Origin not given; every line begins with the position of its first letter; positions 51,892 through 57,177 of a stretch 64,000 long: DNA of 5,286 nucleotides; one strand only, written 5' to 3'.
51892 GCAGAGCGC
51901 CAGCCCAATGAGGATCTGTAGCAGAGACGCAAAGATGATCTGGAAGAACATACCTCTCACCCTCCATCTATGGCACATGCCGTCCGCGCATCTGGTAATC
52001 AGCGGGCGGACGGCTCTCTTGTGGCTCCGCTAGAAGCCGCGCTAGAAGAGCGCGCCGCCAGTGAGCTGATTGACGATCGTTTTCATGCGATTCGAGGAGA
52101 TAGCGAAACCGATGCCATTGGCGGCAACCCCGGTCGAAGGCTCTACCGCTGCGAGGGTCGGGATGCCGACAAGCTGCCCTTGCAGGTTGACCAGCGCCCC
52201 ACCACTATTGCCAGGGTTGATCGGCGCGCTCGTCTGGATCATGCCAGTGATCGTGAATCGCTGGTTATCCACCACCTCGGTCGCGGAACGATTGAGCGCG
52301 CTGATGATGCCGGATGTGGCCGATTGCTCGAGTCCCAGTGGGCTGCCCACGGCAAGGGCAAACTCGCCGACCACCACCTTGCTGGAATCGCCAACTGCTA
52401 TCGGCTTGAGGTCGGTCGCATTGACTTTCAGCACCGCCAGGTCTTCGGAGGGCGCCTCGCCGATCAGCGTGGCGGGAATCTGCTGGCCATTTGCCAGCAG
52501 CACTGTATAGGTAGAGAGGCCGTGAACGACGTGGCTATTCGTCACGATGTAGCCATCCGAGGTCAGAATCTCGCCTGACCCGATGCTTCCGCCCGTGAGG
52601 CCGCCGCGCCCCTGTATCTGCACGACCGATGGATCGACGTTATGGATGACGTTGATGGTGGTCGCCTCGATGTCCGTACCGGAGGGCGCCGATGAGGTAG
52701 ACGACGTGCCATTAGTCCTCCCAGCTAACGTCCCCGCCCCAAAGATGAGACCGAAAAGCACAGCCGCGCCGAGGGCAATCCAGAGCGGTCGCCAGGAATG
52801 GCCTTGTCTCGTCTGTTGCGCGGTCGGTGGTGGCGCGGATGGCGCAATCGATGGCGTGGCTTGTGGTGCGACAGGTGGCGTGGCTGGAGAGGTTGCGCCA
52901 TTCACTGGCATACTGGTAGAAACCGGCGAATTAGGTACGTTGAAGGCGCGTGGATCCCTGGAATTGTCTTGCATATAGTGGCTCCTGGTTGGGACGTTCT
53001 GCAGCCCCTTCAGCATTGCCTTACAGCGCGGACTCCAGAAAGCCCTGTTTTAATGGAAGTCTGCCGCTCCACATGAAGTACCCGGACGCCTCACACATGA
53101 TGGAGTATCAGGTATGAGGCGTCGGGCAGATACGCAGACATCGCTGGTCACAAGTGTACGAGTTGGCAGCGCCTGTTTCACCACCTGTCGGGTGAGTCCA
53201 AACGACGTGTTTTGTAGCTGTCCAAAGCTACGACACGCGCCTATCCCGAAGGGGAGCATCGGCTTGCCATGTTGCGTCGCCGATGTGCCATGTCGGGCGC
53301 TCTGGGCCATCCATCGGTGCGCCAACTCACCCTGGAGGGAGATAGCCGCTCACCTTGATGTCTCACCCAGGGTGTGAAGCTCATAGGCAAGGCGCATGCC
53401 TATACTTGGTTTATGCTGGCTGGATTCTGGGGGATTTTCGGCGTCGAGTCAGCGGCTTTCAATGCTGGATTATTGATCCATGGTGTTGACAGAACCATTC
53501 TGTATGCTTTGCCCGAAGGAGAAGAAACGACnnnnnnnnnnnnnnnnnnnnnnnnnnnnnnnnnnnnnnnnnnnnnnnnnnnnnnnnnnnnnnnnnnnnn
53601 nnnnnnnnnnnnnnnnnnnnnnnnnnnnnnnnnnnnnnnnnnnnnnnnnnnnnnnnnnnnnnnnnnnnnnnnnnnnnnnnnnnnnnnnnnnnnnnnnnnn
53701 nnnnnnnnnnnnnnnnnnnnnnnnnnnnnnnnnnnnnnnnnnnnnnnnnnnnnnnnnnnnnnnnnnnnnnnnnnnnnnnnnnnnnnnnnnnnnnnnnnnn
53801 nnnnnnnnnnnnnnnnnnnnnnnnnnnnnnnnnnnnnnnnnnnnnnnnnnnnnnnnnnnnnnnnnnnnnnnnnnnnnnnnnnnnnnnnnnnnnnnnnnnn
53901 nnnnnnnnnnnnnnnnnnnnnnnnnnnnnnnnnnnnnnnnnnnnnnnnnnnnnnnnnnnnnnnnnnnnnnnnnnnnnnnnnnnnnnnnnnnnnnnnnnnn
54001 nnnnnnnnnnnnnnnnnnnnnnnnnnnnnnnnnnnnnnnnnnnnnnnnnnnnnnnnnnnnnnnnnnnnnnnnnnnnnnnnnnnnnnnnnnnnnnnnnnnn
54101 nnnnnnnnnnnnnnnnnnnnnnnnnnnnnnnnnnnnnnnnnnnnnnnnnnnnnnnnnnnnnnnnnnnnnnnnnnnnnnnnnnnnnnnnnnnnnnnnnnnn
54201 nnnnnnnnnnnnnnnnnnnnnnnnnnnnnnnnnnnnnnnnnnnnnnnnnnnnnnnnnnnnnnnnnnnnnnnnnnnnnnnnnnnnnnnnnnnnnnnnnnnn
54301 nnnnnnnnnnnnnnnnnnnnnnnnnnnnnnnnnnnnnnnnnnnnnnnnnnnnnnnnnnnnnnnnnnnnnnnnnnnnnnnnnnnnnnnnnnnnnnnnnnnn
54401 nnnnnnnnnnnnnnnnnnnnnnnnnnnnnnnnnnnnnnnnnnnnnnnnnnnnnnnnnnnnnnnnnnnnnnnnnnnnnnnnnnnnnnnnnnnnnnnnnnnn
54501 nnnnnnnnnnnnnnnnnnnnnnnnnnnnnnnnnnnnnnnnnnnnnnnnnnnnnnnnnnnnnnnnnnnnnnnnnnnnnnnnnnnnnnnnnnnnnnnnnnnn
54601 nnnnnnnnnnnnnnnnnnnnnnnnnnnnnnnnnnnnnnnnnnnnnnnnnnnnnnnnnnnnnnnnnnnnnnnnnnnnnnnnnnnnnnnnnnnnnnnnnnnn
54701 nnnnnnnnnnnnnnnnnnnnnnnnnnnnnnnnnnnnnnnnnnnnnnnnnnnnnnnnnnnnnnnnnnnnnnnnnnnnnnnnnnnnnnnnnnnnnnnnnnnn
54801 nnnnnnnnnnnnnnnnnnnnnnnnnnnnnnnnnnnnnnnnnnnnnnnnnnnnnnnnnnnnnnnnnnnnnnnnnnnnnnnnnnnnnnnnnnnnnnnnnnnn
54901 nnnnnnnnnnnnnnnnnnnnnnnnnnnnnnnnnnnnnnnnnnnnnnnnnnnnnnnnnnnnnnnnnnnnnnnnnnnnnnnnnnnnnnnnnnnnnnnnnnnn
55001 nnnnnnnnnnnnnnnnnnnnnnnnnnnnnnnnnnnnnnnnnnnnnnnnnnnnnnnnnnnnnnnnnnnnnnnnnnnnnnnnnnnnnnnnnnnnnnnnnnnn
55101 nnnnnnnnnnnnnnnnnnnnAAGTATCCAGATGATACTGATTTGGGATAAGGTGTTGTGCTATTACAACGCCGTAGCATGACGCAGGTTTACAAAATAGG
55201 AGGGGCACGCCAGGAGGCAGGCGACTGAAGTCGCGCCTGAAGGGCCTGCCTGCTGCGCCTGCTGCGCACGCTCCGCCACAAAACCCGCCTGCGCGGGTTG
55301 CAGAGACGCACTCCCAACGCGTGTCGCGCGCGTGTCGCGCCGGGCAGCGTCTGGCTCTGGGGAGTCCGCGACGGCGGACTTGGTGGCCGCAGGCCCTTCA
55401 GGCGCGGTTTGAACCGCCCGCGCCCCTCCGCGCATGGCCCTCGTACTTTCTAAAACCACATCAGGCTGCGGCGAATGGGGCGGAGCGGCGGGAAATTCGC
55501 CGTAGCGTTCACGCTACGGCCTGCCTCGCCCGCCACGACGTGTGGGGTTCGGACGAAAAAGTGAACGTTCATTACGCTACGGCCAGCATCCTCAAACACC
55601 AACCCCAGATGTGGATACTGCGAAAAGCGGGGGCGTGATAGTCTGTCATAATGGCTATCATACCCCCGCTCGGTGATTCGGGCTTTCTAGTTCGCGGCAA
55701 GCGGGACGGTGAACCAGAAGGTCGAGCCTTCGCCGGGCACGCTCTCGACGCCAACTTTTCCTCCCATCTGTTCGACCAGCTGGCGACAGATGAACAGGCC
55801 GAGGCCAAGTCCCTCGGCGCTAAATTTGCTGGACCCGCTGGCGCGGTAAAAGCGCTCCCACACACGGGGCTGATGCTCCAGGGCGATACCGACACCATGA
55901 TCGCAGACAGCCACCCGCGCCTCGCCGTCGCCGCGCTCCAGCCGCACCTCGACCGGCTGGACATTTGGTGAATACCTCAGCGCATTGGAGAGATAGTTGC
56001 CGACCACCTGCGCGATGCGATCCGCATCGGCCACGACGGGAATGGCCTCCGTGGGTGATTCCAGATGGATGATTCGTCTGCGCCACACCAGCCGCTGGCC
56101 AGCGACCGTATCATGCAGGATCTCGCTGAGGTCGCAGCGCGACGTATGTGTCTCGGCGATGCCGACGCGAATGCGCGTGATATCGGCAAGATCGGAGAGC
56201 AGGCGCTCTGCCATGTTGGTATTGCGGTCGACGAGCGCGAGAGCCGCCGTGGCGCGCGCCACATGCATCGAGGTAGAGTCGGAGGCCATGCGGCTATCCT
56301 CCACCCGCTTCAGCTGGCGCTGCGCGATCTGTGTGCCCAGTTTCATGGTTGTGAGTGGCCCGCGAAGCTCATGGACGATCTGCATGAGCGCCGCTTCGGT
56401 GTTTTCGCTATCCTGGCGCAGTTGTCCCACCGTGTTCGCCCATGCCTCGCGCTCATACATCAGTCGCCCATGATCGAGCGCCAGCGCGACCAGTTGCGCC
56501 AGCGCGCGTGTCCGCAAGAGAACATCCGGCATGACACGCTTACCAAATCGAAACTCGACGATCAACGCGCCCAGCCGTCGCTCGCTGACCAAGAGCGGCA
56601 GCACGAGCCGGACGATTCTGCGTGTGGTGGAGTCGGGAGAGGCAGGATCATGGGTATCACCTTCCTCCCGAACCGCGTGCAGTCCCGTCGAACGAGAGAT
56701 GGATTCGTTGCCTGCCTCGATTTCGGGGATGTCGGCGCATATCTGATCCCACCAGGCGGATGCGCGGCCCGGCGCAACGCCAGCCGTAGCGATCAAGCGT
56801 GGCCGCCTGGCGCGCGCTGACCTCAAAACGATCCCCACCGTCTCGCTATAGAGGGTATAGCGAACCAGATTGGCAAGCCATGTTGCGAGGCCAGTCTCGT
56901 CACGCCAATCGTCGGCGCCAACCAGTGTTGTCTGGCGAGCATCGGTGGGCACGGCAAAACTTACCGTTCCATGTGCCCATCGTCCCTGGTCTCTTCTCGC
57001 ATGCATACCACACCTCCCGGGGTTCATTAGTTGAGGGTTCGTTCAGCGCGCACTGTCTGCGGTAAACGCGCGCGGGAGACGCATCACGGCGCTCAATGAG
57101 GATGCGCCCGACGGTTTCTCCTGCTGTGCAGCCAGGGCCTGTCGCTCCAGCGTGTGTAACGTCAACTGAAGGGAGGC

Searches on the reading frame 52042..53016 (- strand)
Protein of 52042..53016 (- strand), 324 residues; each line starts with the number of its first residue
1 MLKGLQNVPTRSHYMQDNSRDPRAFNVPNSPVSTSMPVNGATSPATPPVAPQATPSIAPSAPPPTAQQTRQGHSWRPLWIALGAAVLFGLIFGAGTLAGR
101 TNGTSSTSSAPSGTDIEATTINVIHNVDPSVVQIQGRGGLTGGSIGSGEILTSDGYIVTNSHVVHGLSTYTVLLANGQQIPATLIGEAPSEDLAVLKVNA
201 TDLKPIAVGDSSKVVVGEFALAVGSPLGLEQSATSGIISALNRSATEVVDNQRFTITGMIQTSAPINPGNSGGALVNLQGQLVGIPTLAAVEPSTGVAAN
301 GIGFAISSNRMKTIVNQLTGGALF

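Call 42: search_protein_families(library=pfam, proteins=[window:52042-53016:-], max_evalue=0.001)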
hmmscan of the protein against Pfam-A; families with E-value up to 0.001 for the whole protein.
window:52042-53016:- (324 aa): 2 families
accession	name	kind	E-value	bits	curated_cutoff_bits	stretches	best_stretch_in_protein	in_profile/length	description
PF13365.12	Trypsin_2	-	3.2e-31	109.4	27.6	1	146-285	1-144/144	Trypsin-like peptidase domain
PF00089.32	Trypsin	-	2.9e-14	53.9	20.6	1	128-310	12-215/220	Trypsin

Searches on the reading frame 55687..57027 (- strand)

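Call 26: search_protein_families(library=pfam, proteins=[window:55687-57027:-], max_evalue=0.00001)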
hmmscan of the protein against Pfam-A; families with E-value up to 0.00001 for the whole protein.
window:55687-57027:- (446 aa): 1 family
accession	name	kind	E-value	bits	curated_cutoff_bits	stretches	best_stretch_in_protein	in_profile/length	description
PF02518.31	HATPase_c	-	1.7e-28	99.7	26.4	1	334-444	2-110/111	Histidine kinase-, DNA gyrase B-, and HSP90-like ATPase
